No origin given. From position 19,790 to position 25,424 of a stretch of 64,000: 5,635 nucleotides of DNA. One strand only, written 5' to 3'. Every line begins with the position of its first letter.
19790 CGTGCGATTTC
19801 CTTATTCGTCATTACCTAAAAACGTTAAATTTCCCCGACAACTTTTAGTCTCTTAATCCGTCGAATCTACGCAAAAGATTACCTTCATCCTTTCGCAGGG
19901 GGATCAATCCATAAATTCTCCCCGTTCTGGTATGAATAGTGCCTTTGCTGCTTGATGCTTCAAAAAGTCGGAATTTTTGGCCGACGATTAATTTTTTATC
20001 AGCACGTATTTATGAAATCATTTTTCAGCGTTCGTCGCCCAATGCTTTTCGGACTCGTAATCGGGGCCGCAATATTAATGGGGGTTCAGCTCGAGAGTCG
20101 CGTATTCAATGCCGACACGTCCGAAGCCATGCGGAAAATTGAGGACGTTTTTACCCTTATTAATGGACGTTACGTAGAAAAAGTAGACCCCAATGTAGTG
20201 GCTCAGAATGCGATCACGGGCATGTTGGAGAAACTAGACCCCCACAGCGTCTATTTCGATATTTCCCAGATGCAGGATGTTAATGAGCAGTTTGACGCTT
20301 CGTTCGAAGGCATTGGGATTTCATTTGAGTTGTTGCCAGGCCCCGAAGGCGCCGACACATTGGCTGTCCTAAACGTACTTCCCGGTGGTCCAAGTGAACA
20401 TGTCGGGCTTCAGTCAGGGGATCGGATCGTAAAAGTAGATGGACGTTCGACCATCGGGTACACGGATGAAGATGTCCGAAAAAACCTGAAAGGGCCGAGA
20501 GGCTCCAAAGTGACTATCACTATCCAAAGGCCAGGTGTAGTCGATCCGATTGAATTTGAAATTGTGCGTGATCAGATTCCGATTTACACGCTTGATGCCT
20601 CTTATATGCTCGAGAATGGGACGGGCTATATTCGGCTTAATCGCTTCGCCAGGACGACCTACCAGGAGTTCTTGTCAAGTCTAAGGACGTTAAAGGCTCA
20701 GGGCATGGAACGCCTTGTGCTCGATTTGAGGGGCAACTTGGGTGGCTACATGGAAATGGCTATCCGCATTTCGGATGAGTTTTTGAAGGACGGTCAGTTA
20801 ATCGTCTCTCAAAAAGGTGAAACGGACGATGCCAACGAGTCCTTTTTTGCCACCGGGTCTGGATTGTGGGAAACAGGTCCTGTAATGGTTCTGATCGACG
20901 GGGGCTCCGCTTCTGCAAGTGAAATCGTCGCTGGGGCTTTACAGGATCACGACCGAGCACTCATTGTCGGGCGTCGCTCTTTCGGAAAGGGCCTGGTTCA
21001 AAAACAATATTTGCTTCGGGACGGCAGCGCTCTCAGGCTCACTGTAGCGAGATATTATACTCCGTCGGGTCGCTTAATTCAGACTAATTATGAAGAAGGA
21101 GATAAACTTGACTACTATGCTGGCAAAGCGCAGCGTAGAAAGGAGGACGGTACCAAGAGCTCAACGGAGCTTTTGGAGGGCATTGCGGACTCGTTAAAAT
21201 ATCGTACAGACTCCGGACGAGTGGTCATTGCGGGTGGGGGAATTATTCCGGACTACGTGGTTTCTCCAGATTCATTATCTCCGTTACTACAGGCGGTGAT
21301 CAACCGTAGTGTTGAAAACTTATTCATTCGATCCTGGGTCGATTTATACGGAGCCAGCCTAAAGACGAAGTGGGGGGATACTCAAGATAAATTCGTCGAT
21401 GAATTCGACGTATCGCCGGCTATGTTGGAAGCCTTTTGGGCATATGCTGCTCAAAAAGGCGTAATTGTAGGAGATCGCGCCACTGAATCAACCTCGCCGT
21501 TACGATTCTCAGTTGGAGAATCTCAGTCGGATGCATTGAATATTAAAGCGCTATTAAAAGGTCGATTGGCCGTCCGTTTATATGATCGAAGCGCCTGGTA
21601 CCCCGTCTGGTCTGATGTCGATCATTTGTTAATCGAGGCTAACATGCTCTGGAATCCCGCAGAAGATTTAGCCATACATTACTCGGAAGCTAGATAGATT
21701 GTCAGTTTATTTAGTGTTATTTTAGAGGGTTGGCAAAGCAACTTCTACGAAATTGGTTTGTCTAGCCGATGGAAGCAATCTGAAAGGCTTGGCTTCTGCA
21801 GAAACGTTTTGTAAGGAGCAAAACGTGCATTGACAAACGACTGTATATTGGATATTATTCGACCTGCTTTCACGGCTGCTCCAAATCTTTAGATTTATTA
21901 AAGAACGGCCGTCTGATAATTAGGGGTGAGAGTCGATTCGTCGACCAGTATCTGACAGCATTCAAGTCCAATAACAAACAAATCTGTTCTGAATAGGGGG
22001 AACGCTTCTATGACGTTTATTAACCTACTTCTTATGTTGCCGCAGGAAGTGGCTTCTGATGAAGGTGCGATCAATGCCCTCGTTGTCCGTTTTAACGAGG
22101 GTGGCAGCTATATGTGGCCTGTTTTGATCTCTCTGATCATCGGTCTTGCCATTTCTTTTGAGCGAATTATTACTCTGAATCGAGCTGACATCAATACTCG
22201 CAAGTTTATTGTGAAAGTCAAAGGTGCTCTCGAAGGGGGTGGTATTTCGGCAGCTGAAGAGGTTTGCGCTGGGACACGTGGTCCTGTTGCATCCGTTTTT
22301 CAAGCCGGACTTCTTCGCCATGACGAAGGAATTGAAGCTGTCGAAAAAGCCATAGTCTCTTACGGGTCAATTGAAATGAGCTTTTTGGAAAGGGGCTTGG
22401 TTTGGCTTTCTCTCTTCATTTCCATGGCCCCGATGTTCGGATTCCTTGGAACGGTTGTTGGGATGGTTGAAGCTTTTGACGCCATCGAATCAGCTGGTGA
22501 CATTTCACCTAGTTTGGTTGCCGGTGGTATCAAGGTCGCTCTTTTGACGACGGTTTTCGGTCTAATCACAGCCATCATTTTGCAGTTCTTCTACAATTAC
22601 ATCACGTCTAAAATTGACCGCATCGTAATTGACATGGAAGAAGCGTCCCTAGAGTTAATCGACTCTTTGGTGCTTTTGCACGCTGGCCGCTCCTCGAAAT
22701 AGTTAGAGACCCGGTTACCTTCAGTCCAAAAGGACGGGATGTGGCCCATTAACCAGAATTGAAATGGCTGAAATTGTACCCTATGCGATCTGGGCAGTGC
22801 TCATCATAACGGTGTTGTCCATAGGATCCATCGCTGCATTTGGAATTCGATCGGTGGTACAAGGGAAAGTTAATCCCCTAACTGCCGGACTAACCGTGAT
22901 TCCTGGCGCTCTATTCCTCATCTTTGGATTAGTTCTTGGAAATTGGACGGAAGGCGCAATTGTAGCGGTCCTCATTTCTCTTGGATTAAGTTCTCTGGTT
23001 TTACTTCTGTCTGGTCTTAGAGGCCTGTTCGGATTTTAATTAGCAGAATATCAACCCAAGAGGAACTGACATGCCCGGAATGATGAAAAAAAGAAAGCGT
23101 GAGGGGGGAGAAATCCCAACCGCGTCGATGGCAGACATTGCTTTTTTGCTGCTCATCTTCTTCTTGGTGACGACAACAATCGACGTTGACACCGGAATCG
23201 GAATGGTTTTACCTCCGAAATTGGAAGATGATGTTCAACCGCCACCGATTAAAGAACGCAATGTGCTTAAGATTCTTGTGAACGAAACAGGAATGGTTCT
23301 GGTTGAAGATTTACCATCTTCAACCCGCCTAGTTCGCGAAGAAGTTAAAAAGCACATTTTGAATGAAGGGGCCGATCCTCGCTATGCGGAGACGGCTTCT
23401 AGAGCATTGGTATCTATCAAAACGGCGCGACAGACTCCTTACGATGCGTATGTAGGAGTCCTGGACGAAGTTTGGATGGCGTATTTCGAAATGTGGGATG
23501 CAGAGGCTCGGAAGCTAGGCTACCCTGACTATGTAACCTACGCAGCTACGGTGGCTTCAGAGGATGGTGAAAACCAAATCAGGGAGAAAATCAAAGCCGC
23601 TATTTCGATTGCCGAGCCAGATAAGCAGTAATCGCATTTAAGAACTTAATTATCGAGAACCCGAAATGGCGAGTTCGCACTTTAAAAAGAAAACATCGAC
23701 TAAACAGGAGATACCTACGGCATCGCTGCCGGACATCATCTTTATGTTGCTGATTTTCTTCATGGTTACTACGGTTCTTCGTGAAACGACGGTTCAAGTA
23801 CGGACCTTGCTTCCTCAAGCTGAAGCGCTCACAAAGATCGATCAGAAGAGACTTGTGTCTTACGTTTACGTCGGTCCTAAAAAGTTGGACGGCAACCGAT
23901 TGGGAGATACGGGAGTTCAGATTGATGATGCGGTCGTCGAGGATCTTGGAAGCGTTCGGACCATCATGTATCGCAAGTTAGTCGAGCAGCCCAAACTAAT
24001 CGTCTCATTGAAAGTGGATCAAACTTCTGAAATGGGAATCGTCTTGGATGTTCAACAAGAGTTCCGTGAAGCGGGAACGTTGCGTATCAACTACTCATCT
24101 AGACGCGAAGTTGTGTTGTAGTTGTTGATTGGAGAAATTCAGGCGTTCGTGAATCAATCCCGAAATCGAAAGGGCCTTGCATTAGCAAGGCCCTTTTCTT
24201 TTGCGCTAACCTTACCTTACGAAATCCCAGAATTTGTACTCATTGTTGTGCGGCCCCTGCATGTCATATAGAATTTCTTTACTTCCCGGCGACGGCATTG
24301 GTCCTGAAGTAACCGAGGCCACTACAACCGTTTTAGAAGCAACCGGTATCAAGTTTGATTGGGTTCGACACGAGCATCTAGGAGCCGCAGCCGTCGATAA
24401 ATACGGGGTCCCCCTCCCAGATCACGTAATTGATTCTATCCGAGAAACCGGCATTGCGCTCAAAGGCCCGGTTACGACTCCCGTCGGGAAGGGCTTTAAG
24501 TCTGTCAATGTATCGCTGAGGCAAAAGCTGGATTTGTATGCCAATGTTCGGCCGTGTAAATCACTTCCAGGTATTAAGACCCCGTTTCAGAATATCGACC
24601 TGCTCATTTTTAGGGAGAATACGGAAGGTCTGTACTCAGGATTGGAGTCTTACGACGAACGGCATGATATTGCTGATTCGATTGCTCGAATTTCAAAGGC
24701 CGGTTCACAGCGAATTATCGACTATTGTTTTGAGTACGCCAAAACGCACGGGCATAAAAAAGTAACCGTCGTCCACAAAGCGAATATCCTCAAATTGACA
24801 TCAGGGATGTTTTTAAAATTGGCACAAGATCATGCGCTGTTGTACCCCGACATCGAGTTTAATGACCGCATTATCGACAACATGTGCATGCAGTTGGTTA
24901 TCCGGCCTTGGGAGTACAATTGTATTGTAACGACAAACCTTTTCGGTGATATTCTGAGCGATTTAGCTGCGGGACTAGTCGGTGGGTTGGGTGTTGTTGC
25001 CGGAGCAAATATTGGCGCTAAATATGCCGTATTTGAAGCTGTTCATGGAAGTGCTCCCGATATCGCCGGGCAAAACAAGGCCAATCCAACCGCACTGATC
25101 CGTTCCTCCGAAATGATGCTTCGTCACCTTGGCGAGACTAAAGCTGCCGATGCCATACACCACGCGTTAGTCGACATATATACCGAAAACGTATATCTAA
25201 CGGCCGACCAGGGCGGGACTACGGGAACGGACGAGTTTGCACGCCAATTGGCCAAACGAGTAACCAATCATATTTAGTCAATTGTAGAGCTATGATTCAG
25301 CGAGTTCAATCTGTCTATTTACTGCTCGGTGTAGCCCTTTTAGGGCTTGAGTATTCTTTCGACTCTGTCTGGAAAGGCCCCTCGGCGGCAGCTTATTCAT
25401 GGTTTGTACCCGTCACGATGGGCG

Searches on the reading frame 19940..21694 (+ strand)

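Call 40: search_protein_families(library=pfam, proteins=[window:19940-21694:+], max_evalue=0.00001)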
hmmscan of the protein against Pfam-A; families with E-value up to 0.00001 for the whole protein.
window:19940-21694:+ (585 aa): 5 families
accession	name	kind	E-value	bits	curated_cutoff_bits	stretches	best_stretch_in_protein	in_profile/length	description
PF03572.23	Peptidase_S41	-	1.7e-49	168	24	1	228-382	2-156/165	Peptidase family S41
PF17820.7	PDZ_6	-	1.2e-12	47.7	27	1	143-197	2-54/54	PDZ domain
PF22694.1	CtpB_N-like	-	3.8e-11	43.7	27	1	58-107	32-82/85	Activating protease CtpB N-terminal domain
PF00595.29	PDZ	-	2.2e-10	41.2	23.2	1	136-196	23-81/81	PDZ domain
PF13180.12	PDZ_2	-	1.6e-08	35.2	27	1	125-201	3-73/80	PDZ domain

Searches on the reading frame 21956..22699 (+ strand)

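Call 40: search_protein_families(library=pfam, proteins=[window:21956-22699:+], max_evalue=0.00001)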
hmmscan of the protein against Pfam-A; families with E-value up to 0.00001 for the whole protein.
window:21956-22699:+ (248 aa): 1 family
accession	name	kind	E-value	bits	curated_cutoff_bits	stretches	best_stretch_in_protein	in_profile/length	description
PF01618.21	MotA_ExbB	-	4.4e-29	101.2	22.9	1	110-228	5-126/127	MotA/TolQ/ExbB proton channel family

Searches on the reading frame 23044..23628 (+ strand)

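Call 40: search_protein_families(library=pfam, proteins=[window:23044-23628:+], max_evalue=0.00001)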
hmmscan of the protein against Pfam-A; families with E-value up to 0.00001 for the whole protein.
window:23044-23628:+ (195 aa): 1 family
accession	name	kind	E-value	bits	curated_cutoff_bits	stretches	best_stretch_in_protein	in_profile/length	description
PF02472.21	ExbD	-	2.8e-16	60.2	25.4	1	18-143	2-113/128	Biopolymer transport protein ExbD/TolR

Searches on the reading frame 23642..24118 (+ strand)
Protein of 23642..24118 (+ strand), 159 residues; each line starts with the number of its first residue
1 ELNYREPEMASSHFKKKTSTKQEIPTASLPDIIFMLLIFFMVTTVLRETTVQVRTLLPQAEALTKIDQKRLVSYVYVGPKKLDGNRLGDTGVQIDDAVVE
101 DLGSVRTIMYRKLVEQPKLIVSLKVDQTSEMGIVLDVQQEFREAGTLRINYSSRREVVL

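Call 40: search_protein_families(library=pfam, proteins=[window:23642-24118:+], max_evalue=0.00001)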
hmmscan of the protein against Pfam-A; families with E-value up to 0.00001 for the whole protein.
window:23642-24118:+ (159 aa): 1 family
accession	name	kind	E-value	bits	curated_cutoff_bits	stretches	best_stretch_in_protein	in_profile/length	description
PF02472.21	ExbD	-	4e-14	53.2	25.4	1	19-150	3-122/128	Biopolymer transport protein ExbD/TolR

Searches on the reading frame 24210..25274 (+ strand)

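Call 40: search_protein_families(library=pfam, proteins=[window:24210-25274:+], max_evalue=0.00001)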
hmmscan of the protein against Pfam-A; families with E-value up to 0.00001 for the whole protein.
window:24210-25274:+ (355 aa): 1 family
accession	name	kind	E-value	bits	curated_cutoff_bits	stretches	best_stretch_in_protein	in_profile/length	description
PF00180.25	Iso_dh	-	5.7e-100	335.4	27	1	22-344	2-345/348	Isocitrate/isopropylmalate dehydrogenase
